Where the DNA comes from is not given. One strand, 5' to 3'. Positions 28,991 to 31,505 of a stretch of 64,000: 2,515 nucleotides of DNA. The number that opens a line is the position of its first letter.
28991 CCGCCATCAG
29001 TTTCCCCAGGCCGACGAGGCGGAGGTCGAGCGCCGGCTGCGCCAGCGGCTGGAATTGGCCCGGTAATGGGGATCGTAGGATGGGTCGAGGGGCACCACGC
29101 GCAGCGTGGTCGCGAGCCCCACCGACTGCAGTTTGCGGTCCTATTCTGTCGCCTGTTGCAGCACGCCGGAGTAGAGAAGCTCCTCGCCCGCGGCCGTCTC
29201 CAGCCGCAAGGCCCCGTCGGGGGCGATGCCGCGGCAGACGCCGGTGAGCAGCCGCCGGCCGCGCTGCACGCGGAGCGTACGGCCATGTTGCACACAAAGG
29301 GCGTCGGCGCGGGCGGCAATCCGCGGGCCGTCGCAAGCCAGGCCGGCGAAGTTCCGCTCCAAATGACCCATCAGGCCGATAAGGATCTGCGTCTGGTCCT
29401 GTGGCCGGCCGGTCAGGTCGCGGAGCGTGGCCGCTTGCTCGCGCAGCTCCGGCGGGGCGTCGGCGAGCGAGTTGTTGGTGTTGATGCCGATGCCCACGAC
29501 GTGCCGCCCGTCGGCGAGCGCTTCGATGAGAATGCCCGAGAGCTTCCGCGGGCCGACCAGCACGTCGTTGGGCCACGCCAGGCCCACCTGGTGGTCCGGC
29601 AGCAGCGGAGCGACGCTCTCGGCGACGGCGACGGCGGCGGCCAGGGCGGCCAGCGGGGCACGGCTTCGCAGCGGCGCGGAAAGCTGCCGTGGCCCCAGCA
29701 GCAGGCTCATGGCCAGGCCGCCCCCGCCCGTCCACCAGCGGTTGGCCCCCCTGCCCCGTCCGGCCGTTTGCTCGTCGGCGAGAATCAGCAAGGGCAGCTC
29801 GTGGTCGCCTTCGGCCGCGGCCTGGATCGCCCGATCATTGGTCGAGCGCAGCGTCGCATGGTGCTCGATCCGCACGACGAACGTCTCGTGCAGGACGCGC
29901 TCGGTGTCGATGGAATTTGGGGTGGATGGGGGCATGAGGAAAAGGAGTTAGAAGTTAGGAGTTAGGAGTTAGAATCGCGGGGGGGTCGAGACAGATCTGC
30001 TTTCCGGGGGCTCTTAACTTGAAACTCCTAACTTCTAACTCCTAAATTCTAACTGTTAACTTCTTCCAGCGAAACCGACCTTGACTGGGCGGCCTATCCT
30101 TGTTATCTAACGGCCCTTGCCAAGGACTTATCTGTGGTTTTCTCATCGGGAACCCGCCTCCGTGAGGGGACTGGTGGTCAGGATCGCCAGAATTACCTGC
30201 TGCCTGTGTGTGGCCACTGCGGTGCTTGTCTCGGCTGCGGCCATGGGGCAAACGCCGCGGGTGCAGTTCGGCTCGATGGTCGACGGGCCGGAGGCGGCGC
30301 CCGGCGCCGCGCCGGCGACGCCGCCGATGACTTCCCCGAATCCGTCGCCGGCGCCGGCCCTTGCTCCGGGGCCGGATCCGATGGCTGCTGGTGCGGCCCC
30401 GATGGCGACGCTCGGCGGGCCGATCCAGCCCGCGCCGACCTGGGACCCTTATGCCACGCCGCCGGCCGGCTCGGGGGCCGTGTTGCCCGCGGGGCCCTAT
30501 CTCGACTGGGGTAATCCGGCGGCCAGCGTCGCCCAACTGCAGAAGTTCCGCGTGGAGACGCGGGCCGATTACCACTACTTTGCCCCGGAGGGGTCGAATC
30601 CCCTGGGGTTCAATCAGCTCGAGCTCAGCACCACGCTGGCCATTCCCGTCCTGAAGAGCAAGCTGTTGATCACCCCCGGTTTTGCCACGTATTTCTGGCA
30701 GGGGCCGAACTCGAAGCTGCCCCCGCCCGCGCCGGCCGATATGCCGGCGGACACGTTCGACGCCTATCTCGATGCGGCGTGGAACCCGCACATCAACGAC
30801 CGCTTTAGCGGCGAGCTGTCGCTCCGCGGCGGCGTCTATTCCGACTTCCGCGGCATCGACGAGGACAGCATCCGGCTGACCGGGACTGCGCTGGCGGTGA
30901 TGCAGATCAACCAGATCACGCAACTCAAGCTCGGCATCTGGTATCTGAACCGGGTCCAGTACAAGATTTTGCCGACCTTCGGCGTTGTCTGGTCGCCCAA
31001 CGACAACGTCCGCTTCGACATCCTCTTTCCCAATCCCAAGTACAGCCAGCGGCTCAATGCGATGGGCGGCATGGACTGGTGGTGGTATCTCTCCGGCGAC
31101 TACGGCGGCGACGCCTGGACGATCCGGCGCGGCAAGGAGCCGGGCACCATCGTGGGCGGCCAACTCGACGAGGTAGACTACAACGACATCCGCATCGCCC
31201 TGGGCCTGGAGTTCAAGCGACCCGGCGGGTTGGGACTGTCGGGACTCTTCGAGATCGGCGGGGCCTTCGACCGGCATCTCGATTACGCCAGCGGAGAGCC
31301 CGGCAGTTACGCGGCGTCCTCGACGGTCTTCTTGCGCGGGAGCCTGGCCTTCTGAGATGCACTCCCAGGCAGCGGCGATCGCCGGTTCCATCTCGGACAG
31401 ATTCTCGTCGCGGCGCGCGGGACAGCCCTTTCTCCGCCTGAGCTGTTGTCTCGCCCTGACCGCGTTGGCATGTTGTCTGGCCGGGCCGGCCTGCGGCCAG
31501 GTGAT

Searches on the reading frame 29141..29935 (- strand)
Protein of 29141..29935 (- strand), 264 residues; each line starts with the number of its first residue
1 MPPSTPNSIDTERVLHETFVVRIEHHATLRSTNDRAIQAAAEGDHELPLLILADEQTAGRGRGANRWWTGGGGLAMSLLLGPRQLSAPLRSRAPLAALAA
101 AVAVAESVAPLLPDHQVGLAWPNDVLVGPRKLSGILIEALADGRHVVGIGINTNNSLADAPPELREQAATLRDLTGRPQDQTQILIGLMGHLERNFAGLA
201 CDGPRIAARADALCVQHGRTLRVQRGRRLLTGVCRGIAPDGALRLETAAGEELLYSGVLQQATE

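Call 22: search_protein_families(library=pfam, proteins=[window:29141-29935:-])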
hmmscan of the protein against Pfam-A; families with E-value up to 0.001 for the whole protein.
window:29141-29935:- (264 aa): 2 families
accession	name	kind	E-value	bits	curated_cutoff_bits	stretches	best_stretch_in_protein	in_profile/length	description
PF03099.24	BPL_LplA_LipB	-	5e-16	59.3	21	1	30-144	6-122/133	Biotin/lipoate A/B protein ligase family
PF02237.23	BPL_C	-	5.7e-05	23.4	21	1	218-257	3-43/48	Biotin protein ligase C terminal domain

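Call 80: find_homologous_proteins(query=window:29141-29935:-, max_evalue=1e-40)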
Query window:29141-29935:- (264 aa): 1449 proteins with E <= 1e-40 among 8000 candidates; the best 120 are listed.
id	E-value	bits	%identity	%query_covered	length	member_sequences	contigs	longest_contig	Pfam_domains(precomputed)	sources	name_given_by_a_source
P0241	2.7e-161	553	96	100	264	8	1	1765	PF03099.25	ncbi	-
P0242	2.4e-133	461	81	100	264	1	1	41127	PF03099.25,PF02237.24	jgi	jgi:BirA family biotin operon repressor/biotin-[acetyl-CoA-carboxylase] ligase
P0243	4.4e-132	457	82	99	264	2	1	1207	PF03099.25,PF02237.24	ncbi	-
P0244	2.6e-125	435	87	92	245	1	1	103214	PF03099.25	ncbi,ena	-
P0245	2.6e-119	415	75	99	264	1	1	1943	PF03099.25,PF02237.24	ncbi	-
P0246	6.7e-114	398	70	100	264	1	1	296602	PF03099.25,PF02237.24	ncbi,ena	-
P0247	5.2e-109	382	77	91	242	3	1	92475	PF03099.25,PF02237.24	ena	-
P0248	2.7e-107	376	73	92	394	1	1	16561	PF03099.25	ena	-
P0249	9.7e-98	345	64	97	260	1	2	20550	PF03099.25,PF02237.24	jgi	jgi:BirA family biotin operon repressor/biotin-[acetyl-CoA-carboxylase] ligase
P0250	4.3e-94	333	62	97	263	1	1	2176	PF03099.25,PF02237.24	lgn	-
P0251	1.1e-93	331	62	95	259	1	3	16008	PF03099.25,PF02237.24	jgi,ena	-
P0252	1.7e-93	331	61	97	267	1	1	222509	PF03099.25,PF02237.24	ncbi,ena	-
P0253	2.7e-93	330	64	95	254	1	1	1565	PF03099.25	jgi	jgi:BirA family transcriptional regulator, biotin operon repressor / biotin---[acetyl-CoA-carboxylas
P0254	5.3e-93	329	61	97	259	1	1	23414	PF03099.25,PF02237.24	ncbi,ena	-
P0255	1.4e-92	328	59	98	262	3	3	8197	PF03099.25,PF02237.24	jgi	jgi:BirA family biotin operon repressor/biotin-[acetyl-CoA-carboxylase] ligase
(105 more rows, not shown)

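Call 81: find_encoding_contigs(protein=P0242, flank=4000, max_places=1)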
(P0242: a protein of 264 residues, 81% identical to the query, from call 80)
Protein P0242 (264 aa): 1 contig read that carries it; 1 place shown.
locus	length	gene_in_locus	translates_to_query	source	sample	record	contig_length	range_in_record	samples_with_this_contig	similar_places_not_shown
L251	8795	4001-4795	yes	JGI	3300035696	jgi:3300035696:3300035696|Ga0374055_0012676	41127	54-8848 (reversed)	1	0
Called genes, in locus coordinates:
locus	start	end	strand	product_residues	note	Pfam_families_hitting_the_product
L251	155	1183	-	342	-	PF03781:FGE-sulfatase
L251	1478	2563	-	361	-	-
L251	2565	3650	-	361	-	-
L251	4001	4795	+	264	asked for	PF03099:BPL_LplA_LipB, PF02237:BPL_C (weak)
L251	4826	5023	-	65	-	PF18993:Rv0078B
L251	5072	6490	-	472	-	-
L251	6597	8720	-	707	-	-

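Call 82: find_encoding_contigs(protein=P0241, flank=4000, max_places=1)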
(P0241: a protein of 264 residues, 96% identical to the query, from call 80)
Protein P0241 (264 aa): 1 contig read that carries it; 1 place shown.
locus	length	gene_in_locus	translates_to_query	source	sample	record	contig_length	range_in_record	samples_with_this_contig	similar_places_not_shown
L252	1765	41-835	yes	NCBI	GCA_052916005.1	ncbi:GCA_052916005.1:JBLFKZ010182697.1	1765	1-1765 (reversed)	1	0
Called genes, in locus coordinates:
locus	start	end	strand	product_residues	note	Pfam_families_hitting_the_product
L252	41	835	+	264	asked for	PF03099:BPL_LplA_LipB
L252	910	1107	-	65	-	PF18993:Rv0078B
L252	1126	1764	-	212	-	?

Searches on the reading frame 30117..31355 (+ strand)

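Call 22: search_protein_families(library=pfam, proteins=[window:30117-31355:+])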
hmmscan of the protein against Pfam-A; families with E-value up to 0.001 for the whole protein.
window:30117-31355:+ (412 aa): 1 family
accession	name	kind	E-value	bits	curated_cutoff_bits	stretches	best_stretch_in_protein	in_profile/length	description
PF19783.5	DUF6268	-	3.4e-07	30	22.8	1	215-306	84-176/279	Domain of unknown function (DUF6268)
